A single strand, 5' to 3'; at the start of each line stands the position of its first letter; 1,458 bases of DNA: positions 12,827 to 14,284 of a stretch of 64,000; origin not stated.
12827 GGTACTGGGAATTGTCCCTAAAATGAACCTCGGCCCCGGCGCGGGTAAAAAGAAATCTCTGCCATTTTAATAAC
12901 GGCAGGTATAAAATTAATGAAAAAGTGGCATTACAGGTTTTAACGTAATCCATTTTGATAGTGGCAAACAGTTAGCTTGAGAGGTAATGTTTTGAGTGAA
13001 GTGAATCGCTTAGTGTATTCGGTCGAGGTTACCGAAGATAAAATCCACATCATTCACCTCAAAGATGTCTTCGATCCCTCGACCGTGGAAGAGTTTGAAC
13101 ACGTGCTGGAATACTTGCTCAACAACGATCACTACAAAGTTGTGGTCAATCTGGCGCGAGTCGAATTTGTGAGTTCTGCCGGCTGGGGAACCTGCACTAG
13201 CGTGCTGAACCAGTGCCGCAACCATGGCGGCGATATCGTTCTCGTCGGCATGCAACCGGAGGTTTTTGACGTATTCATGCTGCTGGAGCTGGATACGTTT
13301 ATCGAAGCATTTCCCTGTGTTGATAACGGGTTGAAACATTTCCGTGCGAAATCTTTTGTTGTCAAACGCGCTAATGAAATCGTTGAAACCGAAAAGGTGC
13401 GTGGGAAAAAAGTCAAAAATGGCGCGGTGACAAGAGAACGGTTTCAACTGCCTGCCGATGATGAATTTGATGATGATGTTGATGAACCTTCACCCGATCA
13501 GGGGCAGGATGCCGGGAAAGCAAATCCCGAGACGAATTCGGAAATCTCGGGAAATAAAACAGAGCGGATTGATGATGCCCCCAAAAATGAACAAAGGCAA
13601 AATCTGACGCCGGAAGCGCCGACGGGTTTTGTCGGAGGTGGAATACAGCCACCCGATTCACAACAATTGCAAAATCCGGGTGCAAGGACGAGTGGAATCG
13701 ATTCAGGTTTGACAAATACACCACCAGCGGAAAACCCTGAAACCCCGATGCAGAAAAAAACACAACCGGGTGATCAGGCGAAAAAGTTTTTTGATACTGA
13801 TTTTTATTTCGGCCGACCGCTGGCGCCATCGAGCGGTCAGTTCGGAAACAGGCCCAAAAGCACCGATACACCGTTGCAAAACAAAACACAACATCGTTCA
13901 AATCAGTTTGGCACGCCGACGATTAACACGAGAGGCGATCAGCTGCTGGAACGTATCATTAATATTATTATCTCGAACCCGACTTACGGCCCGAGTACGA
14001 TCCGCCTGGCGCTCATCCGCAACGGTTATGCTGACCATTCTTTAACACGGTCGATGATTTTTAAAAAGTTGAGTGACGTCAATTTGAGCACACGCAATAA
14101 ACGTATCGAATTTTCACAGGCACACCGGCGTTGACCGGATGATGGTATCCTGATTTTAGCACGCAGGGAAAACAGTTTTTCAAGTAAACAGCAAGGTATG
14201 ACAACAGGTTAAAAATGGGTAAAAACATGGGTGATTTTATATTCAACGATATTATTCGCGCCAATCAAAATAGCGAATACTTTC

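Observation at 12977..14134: STAS-domain protein with a ~190-aa disordered tail inserted between the PCP and its BY-kinase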

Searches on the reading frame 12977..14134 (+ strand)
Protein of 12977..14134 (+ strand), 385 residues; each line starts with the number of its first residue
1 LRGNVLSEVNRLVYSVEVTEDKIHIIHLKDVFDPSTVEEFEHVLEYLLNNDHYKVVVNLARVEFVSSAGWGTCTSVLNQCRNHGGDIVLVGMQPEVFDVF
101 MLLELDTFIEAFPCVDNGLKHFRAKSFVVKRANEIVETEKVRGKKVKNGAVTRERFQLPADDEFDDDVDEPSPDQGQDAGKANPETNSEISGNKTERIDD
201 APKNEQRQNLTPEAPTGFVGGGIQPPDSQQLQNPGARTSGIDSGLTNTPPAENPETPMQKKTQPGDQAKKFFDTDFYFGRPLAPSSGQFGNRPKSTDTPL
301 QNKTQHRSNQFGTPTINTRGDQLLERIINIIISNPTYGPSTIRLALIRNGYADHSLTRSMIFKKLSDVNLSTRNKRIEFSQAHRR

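Call 3: search_protein_families(library=pfam, proteins=[window:12977-14134:+], max_evalue=0.01)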
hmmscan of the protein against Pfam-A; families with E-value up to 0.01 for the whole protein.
window:12977-14134:+ (385 aa): 2 families
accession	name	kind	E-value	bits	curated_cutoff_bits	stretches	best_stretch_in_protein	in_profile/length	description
PF01740.26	STAS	-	1.1e-11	44.9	22.6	1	20-116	7-104/106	STAS domain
PF13466.11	STAS_2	-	7e-10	39.4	29.2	1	26-106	1-80/80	STAS domain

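Call 4: search_protein_families(library=ncbifam, proteins=[window:12977-14134:+], max_evalue=0.01)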
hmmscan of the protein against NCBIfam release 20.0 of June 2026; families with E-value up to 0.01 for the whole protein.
window:12977-14134:+ (385 aa): 2 families
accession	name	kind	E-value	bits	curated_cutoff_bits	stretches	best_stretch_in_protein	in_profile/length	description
TIGR00377.1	ant_ant_sig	superfamily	3.8e-14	52.5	53.45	1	19-115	9-106/108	anti-sigma factor antagonist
TIGR02886.1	spore_II_AA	equivalog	2.2e-07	30.8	114.75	1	18-109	5-96/106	anti-sigma F factor antagonist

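Call 8: find_homologous_proteins(query=window:12977-14134:+)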
Query window:12977-14134:+ (385 aa): 14 proteins with E <= 0.001 among 1968 candidates.
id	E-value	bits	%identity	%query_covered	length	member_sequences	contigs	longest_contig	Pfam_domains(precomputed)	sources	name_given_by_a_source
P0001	2.5e-255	864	100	99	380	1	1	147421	PF01740.27,PF13466.13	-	-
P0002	2.0e-168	579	68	99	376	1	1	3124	PF01740.27,PF13466.13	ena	-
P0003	2.0e-139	483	62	98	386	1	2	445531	PF01740.27,PF13466.13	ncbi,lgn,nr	ncbi:MAG: STAS domain-containing protein [Calditrichaeota bacterium]|nr:MAG: STAS domain-containing 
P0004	7.8e-129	448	56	99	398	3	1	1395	PF01740.27,PF13466.13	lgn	-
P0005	2.0e-60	223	60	35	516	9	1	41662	PF01740.27,PF13466.13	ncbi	-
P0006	7.4e-60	221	63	31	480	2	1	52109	PF01740.27,PF13466.13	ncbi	-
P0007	1.7e-54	204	45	51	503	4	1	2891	PF01740.27,PF13466.13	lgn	-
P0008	2.1e-54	203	37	98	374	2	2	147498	PF01740.27,PF13466.13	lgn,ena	-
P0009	2.8e-53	200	63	31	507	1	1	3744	PF01740.27,PF13466.13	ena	-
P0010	4.3e-50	189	52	30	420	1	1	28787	PF01740.27,PF13466.13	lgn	-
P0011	1.1e-44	171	50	36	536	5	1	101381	PF01740.27,PF13466.13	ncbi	-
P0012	4.7e-40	156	54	30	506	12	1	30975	PF01740.27,PF13466.13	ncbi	-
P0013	5.6e-33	133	55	30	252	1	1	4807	-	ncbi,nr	ncbi:MAG: hypothetical protein DWQ10_12370 [Calditrichaeota bacterium]|nr:MAG: hypothetical protein 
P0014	7.1e-30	123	27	94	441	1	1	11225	PF01740.27,PF13466.13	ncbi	-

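Call 10: find_encoding_contigs(protein=P0003, flank=10000, max_places=2)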
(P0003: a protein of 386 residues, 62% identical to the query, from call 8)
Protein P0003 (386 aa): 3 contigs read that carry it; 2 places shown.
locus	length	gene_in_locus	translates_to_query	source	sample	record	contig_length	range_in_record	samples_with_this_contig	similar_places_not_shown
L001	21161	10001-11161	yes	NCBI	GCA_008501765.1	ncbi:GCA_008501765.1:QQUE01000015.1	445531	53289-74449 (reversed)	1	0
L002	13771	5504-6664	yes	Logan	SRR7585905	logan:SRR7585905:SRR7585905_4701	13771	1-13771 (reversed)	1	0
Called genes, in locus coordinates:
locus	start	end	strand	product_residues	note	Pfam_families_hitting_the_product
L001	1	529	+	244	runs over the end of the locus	PF08478:POTRA_1, PF03799:FtsQ_DivIB_C (weak)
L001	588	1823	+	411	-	PF14450:FtsA, PF02491:SHS2_FTSA, PF06723:MreB_Mbl, PF06277:EutA (weak), PF14450:FtsA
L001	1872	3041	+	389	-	PF00091:Tubulin, PF12327:FtsZ_C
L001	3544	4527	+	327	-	PF02397:Bac_transf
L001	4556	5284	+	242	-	PF18935:DUF5683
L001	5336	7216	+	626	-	PF25833:Fn3_SaeA_3rd (faint), PF00041:fn3 (weak), PF25788:Ig_Rha78A_N (faint)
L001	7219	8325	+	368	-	PF02563:Poly_export, PF22461:SLBB_2, PF10531:SLBB (weak)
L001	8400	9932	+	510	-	PF13807:GNVR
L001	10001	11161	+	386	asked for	PF01740:STAS, PF13466:STAS_2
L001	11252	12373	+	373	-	PF13181:TPR_8 (faint), PF14559:TPR_19 (faint), PF21033:RMD1-3 (faint), PF23914:TPR_CcmH_CycH (faint), PF13424:TPR_12 (faint), PF07719:TPR_2 (faint), PF13414:TPR_11, PF00515:TPR_1 (weak), +6 more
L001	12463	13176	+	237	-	PF10609:ParA, PF01656:CbiA (faint), PF13614:AAA_31 (weak)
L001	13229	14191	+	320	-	PF01073:3Beta_HSD, PF01370:Epimerase, PF02719:Polysacc_synt_2, PF04321:RmlD_sub_bind, PF07993:NAD_binding_4, PF08659:KR (faint), PF13460:NAD_binding_10, PF16363:GDP_Man_Dehyd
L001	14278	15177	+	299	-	PF01522:Polysacc_deac_1, PF10096:DUF2334 (weak), PF11959:DUF3473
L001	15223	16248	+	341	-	PF02388:FemAB (weak), PF13480:Acetyltransf_6, PF02388:FemAB (weak)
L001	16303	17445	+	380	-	PF00535:Glycos_transf_2, PF13641:Glyco_tranf_2_3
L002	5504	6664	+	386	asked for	PF01740:STAS, PF13466:STAS_2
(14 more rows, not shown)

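Call 11: find_encoding_contigs(protein=P0008, flank=10000, max_places=2)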
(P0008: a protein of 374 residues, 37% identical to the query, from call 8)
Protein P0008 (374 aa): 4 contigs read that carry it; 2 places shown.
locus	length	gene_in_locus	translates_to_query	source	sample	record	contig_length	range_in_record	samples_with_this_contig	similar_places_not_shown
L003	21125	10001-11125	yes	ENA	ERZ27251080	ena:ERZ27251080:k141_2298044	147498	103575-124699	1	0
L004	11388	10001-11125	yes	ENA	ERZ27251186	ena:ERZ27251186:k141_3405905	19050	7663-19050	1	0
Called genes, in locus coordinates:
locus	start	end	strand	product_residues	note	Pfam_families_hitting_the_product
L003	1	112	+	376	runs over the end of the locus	PF01098:FTSW_RODA_SPOVE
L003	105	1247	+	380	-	PF03033:Glyco_transf_28, PF04101:Glyco_tran_28_C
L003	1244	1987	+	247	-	PF08478:POTRA_1, PF03799:FtsQ_DivIB_C (weak)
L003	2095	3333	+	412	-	PF14450:FtsA, PF02491:SHS2_FTSA, PF06723:MreB_Mbl, PF06277:EutA (weak), PF14450:FtsA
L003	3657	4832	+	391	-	PF00091:Tubulin, PF12327:FtsZ_C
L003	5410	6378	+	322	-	PF02397:Bac_transf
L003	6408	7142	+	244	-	PF08308:PEGA, PF18935:DUF5683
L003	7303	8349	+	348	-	PF02563:Poly_export, PF10531:SLBB (weak), PF22461:SLBB_2, PF10531:SLBB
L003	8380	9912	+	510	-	PF02706:Wzz (weak)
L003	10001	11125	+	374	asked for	PF01740:STAS, PF13466:STAS_2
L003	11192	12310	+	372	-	PF24575:TPR_Slam (faint), PF25063:ARM_TT21_C (faint), PF13432:TPR_16 (weak), PF14559:TPR_19 (weak), PF00515:TPR_1 (weak), PF07719:TPR_2 (weak), PF13181:TPR_8 (weak), PF13414:TPR_11, +9 more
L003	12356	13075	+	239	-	PF10609:ParA, PF13614:AAA_31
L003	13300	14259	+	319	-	PF00106:adh_short (weak), PF01073:3Beta_HSD, PF01370:Epimerase, PF02719:Polysacc_synt_2, PF04321:RmlD_sub_bind, PF07993:NAD_binding_4, PF13460:NAD_binding_10, PF16363:GDP_Man_Dehyd, +2 more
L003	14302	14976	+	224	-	PF01522:Polysacc_deac_1, PF10096:DUF2334 (weak), PF11959:DUF3473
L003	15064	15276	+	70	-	-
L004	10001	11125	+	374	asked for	PF01740:STAS, PF13466:STAS_2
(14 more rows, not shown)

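Call 12: find_encoding_contigs(protein=P0011, flank=10000, max_places=2)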
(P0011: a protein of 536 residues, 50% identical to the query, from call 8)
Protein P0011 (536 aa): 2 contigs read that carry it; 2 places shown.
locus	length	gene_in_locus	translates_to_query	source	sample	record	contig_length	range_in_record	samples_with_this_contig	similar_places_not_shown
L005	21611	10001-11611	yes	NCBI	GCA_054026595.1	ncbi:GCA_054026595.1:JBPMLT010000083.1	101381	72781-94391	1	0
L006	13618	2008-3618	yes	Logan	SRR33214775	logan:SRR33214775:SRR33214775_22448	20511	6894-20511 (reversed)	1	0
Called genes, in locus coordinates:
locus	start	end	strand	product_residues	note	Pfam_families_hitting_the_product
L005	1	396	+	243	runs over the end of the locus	PF08478:POTRA_1, PF03799:FtsQ_DivIB_C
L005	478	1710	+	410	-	PF14450:FtsA, PF02491:SHS2_FTSA, PF11104:PilM_2 (faint), PF06723:MreB_Mbl, PF06277:EutA (weak), PF14450:FtsA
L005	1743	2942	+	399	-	PF00091:Tubulin, PF12327:FtsZ_C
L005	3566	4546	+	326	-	PF02397:Bac_transf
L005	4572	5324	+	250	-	PF08308:PEGA, PF18935:DUF5683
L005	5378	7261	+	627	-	PF25788:Ig_Rha78A_N (faint), PF25833:Fn3_SaeA_3rd (faint), PF10179:NDNF (faint), PF00041:fn3 (weak), PF16656:Pur_ac_phosph_N (weak), PF23376:Fn3_VIN3 (faint)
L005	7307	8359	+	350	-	PF02563:Poly_export, PF22461:SLBB_2, PF10531:SLBB (weak)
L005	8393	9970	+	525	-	PF13807:GNVR (weak)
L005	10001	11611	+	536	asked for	PF01740:STAS, PF13466:STAS_2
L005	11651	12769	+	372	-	PF12895:ANAPC3 (weak), PF00515:TPR_1 (weak), PF07719:TPR_2 (weak), PF13432:TPR_16, PF13414:TPR_11, PF14559:TPR_19, PF21033:RMD1-3 (weak), PF13414:TPR_11, +14 more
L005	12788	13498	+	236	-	PF10609:ParA, PF01656:CbiA (weak), PF13614:AAA_31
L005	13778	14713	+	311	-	PF01073:3Beta_HSD, PF01370:Epimerase, PF02719:Polysacc_synt_2, PF04321:RmlD_sub_bind, PF07993:NAD_binding_4, PF08659:KR (faint), PF13460:NAD_binding_10, PF16363:GDP_Man_Dehyd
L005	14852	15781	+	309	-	PF01522:Polysacc_deac_1, PF11959:DUF3473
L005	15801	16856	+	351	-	PF04339:FemAB_like (faint), PF13480:Acetyltransf_6, PF02388:FemAB (weak)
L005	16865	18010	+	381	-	PF13506:Glyco_transf_21 (weak), PF00535:Glycos_transf_2, PF13641:Glyco_tranf_2_3, PF13632:Glyco_trans_2_3 (weak)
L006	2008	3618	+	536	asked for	PF01740:STAS, PF13466:STAS_2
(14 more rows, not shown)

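Call 14: find_encoding_contigs(protein=P0014, flank=10000, max_places=1)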
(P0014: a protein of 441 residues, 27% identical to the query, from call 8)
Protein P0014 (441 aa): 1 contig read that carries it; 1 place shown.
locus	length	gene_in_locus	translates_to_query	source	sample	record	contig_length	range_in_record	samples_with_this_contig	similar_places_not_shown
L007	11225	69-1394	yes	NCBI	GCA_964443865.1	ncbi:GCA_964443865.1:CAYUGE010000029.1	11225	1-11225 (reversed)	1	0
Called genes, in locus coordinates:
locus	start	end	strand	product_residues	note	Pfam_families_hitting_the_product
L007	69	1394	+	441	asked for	PF01740:STAS, PF13466:STAS_2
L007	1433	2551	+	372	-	PF21033:RMD1-3 (weak), PF07719:TPR_2 (weak), PF13424:TPR_12 (weak), PF13432:TPR_16, PF13414:TPR_11, PF14559:TPR_19, PF13431:TPR_17 (weak), PF07719:TPR_2 (weak), +12 more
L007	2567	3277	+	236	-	PF10609:ParA, PF01656:CbiA (weak), PF13614:AAA_31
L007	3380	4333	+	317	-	PF01073:3Beta_HSD, PF01370:Epimerase, PF02719:Polysacc_synt_2, PF04321:RmlD_sub_bind, PF05368:NmrA (weak), PF07993:NAD_binding_4, PF13460:NAD_binding_10, PF16363:GDP_Man_Dehyd, +2 more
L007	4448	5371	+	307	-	PF01522:Polysacc_deac_1, PF11959:DUF3473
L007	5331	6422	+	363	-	PF04339:FemAB_like (faint), PF13480:Acetyltransf_6, PF02388:FemAB (weak)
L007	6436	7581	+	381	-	PF13506:Glyco_transf_21, PF00535:Glycos_transf_2, PF13641:Glyco_tranf_2_3, PF13632:Glyco_trans_2_3 (weak)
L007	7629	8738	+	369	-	PF01522:Polysacc_deac_1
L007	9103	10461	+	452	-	PF13439:Glyco_transf_4 (weak), PF13579:Glyco_trans_4_4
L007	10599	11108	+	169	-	PF25084:LbH_EIF2B (faint), PF25087:GMPPB_C (faint), PF00132:Hexapep, PF14602:Hexapep_2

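Call 15: find_encoding_contigs(protein=P0006, flank=10000, max_places=1)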
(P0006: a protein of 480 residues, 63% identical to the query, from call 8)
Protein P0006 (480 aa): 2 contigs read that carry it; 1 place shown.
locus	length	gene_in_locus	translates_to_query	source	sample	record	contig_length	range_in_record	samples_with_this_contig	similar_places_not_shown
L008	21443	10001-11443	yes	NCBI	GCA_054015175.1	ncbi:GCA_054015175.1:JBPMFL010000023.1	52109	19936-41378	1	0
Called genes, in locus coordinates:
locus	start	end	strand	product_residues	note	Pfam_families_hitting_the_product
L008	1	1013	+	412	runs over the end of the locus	PF14450:FtsA (weak), PF02491:SHS2_FTSA, PF00012:HSP70 (faint), PF06723:MreB_Mbl, PF11104:PilM_2 (faint), PF06277:EutA (weak), PF14450:FtsA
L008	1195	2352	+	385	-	PF00091:Tubulin, PF12327:FtsZ_C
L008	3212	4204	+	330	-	PF02397:Bac_transf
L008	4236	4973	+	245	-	PF08308:PEGA, PF18935:DUF5683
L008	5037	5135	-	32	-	-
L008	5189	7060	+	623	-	PF00041:fn3 (weak), PF16655:PhoD_N (faint), PF16656:Pur_ac_phosph_N (faint), PF25788:Ig_Rha78A_N (faint), PF25833:Fn3_SaeA_3rd (faint), PF10179:NDNF (faint), PF23376:Fn3_VIN3 (faint), PF00041:fn3 (weak)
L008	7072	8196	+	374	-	PF02563:Poly_export, PF10531:SLBB (weak), PF22461:SLBB_2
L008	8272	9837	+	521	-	PF02706:Wzz (weak)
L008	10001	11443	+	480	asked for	PF01740:STAS, PF13466:STAS_2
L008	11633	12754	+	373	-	PF13431:TPR_17 (faint), PF23914:TPR_CcmH_CycH (weak), PF07719:TPR_2 (weak), PF13424:TPR_12 (weak), PF21033:RMD1-3 (weak), PF13414:TPR_11, PF14559:TPR_19, PF13414:TPR_11, +7 more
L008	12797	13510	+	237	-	PF10609:ParA, PF01656:CbiA (weak), PF13614:AAA_31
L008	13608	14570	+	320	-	PF01073:3Beta_HSD, PF01370:Epimerase, PF02719:Polysacc_synt_2, PF04321:RmlD_sub_bind, PF07993:NAD_binding_4, PF13460:NAD_binding_10, PF16363:GDP_Man_Dehyd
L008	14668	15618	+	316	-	PF01522:Polysacc_deac_1, PF11959:DUF3473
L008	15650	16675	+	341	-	PF02388:FemAB, PF04339:FemAB_like (weak), PF13480:Acetyltransf_6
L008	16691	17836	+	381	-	PF13506:Glyco_transf_21 (weak), PF00535:Glycos_transf_2, PF13641:Glyco_tranf_2_3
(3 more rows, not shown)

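Call 16: find_encoding_contigs(protein=P0010, flank=10000, max_places=1)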
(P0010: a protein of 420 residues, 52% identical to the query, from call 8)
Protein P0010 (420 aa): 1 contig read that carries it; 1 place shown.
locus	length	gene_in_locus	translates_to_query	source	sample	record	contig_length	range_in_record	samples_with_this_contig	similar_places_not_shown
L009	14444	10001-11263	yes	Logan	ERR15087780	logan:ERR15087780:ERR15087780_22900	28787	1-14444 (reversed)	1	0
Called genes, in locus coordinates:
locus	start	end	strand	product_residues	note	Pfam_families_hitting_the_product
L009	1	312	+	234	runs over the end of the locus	PF08478:POTRA_1, PF03799:FtsQ_DivIB_C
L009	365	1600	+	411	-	PF14450:FtsA (weak), PF02491:SHS2_FTSA, PF06723:MreB_Mbl, PF06277:EutA (weak), PF14450:FtsA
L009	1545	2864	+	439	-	PF00091:Tubulin, PF12327:FtsZ_C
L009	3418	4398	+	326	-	PF02397:Bac_transf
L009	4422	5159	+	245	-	PF08308:PEGA (weak), PF18935:DUF5683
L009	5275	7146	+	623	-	PF25833:Fn3_SaeA_3rd (faint), PF16656:Pur_ac_phosph_N (faint), PF25788:Ig_Rha78A_N (faint), PF10179:NDNF (faint), PF00041:fn3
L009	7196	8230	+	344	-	PF02563:Poly_export, PF22461:SLBB_2, PF10531:SLBB (weak)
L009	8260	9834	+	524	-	PF02706:Wzz, PF13807:GNVR (weak)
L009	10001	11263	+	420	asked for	PF01740:STAS, PF13466:STAS_2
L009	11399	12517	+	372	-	PF13424:TPR_12 (weak), PF13414:TPR_11, PF14559:TPR_19 (weak), PF21033:RMD1-3 (weak), PF13431:TPR_17 (weak), PF00515:TPR_1 (weak), PF07719:TPR_2 (weak), PF13414:TPR_11, +9 more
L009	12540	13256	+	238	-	PF10609:ParA, PF01656:CbiA (weak), PF13614:AAA_31 (weak)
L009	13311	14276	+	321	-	PF01073:3Beta_HSD, PF01370:Epimerase, PF02719:Polysacc_synt_2, PF04321:RmlD_sub_bind, PF07993:NAD_binding_4, PF08659:KR, PF13460:NAD_binding_10, PF16363:GDP_Man_Dehyd, +1 more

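Call 65: predict_structure(alignment_id=A1)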
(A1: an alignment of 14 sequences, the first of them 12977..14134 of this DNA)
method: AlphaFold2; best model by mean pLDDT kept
length: 385 residues; sequences in the alignment: 14
mean_pLDDT: 58.4   pTM: 0.37
mean pLDDT of the five models: 58.4, 55.9, 53.2, 52.7, 49.9
residues with pLDDT >= 90: 12; 70-90: 135; 50-70: 47; < 50: 191
segments of 3 or more residues with pLDDT < 50: 1-7, 129-248, 250-312
pLDDT, mean of each block of 10 residues (from residue 1): 44 80 82 70 76 80 69 70 75 74 69 83 64 40 38 39 39 40 36 35 40 37 38 40 41 41 36 38 36 40 38 55 89 88 90 87 88 86 77
secondary structure, 60 per line:
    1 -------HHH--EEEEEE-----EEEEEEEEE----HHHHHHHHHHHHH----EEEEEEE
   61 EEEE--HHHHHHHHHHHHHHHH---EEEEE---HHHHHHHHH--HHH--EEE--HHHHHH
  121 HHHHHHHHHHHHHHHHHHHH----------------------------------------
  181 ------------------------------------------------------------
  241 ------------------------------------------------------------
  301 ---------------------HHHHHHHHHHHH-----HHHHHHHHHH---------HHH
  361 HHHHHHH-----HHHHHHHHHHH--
elements in order: E13-18 E24-32 H37-49 E54-64 H67-82 E86-90 H94-102 E110-112 H115-140 H322-333 H339-348 H358-367 H373-383

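Call 84: fold_search(model_id=the predicted structure, library=pdb)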
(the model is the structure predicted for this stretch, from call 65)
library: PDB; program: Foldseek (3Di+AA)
matches with E <= 10: 1167; with E <= 0.001: 29
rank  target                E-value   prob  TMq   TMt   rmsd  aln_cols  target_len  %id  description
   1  1tid_B                1.5e-06  1.00  0.25  0.74   2.5       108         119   26  Crystal Structures of the ADP and ATP bound forms of the Bacillus Anti-sigma factor SpoIIAB in complex with the Anti-a (released 2004-06-15)
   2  1til_B                2.9e-06  1.00  0.25  0.74   2.5       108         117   26  Crystal Structures of the ADP and ATP bound forms of the Bacillus Anti-sigma factor SpoIIAB in complex with the Anti-a (released 2004-06-15)
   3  1th8_B                3.6e-06  1.00  0.26  0.77   2.5       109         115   27  Crystal Structures of the ADP and ATP bound forms of the Bacillus Anti-sigma factor SpoIIAB in complex with the Anti-a (released 2004-06-15)
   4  4hyl_A                3.6e-06  1.00  0.25  0.78   2.5       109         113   27  The crystal structure of an anti-sigma-factor antagonist from Haliangium ochraceum DSM 14365 (released 2012-11-28)
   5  1thn_B                4.3e-06  1.00  0.25  0.77   2.5       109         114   27  Crystal Structures of the ADP and ATP bound forms of the Bacillus Anti-sigma factor SpoIIAB in complex with the Anti-a (released 2004-06-15)
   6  1tid_D                5.5e-06  1.00  0.25  0.74   2.6       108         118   26  Crystal Structures of the ADP and ATP bound forms of the Bacillus Anti-sigma factor SpoIIAB in complex with the Anti-a (released 2004-06-15)
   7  6m36_H                1.3e-05  1.00  0.23  0.78   2.4       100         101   16  The crystal structure of B. subtilis RsbV/RsbW complex in the monoclinic crystal form (released 2020-07-15)
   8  1vc1_A                1.4e-05  1.00  0.25  0.78   2.2       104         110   20  Crystal structure of the TM1442 protein from Thermotoga maritima, a homolog of the Bacillus subtilis general stress re (released 2004-09-28)
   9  6m36_B                3.3e-05  1.00  0.23  0.77   2.4        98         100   16  The crystal structure of B. subtilis RsbV/RsbW complex in the monoclinic crystal form (released 2020-07-15)
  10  3f43                  4.4e-05  1.00  0.26  0.79   2.2       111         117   21  Crystal structure of a putative anti-sigma factor antagonist (tm1081) from thermotoga maritima at 1.59 A resolution (released 2008-11-25)
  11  4hyl_B                5.0e-05  1.00  0.24  0.72   2.9       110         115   26  The crystal structure of an anti-sigma-factor antagonist from Haliangium ochraceum DSM 14365 (released 2012-11-28)
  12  1h4z                  5.9e-05  1.00  0.24  0.71   3.0       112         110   17  Structure of the Anti-Sigma Factor Antagonist SpoIIAA in its Unphosphorylated Form (released 2001-07-06)
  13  6m36_F                1.4e-04  1.00  0.22  0.77   2.6        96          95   17  The crystal structure of B. subtilis RsbV/RsbW complex in the monoclinic crystal form (released 2020-07-15)
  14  4qtp_A                1.5e-04  1.00  0.27  0.79   3.2       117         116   20  Crystal Structure of an Anti-sigma Factor Antagonist from Mycobacterium paratuberculosis (released 2014-07-16)
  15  4qtp_B                1.5e-04  1.00  0.27  0.78   3.6       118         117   21  Crystal Structure of an Anti-sigma Factor Antagonist from Mycobacterium paratuberculosis (released 2014-07-16)
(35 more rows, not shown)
